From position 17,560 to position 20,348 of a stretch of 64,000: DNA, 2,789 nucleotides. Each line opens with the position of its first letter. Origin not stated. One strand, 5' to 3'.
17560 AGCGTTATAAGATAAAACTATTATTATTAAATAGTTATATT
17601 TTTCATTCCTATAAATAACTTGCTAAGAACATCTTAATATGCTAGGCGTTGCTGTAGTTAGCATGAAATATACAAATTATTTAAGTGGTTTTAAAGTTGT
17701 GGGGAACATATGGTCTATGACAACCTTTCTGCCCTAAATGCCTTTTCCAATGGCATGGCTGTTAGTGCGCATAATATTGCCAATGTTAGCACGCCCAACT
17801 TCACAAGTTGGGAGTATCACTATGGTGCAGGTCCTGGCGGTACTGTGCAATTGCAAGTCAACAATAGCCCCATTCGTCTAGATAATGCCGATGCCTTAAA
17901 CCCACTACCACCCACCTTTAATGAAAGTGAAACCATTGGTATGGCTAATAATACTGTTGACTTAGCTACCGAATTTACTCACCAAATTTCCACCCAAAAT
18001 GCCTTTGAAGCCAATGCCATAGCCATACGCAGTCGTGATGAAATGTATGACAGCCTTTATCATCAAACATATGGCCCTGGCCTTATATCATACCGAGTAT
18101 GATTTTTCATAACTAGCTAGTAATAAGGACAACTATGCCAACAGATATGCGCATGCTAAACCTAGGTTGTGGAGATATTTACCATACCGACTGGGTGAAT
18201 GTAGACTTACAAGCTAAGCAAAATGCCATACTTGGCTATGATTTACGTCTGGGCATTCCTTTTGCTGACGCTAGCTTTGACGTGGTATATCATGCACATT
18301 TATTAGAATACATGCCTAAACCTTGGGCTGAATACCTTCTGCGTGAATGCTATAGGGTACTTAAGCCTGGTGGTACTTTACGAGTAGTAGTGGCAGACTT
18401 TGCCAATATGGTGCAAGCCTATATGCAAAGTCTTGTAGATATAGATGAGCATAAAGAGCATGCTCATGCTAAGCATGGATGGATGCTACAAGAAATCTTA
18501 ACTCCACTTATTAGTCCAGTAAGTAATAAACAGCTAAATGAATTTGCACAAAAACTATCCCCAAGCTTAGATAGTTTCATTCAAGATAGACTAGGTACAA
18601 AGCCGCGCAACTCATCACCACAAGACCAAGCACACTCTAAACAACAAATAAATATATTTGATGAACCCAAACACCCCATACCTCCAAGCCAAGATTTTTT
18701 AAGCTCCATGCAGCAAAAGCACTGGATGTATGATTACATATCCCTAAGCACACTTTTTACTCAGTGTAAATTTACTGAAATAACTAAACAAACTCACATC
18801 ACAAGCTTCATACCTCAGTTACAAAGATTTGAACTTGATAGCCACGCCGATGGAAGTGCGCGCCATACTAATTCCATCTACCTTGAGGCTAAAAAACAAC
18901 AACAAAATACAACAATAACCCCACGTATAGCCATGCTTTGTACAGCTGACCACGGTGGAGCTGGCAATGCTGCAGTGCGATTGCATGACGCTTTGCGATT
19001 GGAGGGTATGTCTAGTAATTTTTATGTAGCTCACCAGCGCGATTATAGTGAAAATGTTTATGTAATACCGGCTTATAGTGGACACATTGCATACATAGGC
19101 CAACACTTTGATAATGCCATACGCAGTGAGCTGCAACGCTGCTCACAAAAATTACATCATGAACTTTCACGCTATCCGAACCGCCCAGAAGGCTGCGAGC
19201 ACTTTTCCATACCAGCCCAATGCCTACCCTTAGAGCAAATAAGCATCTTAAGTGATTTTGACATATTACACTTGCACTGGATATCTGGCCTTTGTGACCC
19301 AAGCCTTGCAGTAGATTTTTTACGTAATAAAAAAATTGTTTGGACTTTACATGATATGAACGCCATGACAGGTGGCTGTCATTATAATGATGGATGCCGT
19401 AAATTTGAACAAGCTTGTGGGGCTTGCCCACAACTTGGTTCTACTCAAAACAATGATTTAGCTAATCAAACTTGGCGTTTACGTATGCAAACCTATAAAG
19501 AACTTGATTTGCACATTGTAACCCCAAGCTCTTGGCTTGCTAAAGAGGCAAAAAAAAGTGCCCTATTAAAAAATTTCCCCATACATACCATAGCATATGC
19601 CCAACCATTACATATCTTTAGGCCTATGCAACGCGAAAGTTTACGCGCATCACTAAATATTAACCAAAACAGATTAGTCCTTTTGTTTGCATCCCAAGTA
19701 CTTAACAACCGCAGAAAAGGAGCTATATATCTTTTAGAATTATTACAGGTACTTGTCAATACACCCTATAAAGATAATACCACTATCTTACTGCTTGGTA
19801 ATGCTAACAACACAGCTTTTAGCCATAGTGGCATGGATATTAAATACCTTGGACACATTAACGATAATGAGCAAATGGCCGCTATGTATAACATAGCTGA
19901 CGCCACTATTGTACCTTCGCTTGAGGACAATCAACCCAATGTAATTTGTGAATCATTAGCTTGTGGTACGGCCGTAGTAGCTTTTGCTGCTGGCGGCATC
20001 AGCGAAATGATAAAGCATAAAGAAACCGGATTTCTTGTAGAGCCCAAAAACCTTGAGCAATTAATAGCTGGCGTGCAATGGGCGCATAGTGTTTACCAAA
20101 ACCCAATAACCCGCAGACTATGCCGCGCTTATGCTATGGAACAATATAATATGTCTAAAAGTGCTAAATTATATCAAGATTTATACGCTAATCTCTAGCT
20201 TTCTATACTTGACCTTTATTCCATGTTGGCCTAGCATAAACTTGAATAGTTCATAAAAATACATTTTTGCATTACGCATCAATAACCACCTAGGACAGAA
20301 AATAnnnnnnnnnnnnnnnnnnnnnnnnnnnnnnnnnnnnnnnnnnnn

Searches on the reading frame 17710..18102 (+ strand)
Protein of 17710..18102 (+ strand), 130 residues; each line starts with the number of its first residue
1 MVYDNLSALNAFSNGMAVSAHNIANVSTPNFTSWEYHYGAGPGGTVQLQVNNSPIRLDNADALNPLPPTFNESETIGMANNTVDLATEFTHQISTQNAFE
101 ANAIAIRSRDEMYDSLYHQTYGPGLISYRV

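Call 57: search_protein_families(library=pfam, proteins=[window:17710-18102:+], max_evalue=0.001)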
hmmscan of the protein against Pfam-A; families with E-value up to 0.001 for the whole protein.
window:17710-18102:+ (130 aa): 2 families
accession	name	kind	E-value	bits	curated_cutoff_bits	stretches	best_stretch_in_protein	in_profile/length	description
PF06429.18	Flg_bbr_C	-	1.7e-06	27.9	23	1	83-116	10-43/46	Flagellar basal body rod FlgEFG protein C-terminal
PF00460.25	Flg_bb_rod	-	7.4e-05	23.1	20.7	1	7-32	6-31/31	Flagella basal body rod protein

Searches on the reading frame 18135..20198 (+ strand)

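Call 57: search_protein_families(library=pfam, proteins=[window:18135-20198:+], max_evalue=0.001)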
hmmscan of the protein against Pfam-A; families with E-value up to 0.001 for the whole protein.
window:18135-20198:+ (687 aa): 7 families
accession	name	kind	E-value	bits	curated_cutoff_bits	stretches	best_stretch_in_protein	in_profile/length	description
PF13692.12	Glyco_trans_1_4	-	3.6e-21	76.3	27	1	515-648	3-137/142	Glycosyl transferases group 1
PF00534.26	Glycos_transf_1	-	7.4e-21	74.9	26.4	1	500-650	2-155/172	Glycosyl transferases group 1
PF08241.18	Methyltransf_11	-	1.1e-09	39.2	21.2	1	41-82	54-93/95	Methyltransferase domain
PF13649.12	Methyltransf_25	-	1.1e-07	32.9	27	1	41-80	58-97/97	Methyltransferase domain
PF05148.21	Methyltransf_8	-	1.3e-05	25.6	27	1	7-85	76-157/219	Hypothetical methyltransferase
PF08242.18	Methyltransf_12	-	0.00015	22.8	30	1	38-82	64-98/98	Methyltransferase domain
PF13439.12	Glyco_transf_4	-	0.00035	21.1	28.5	0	359-486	57-162/170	Glycosyltransferase Family 4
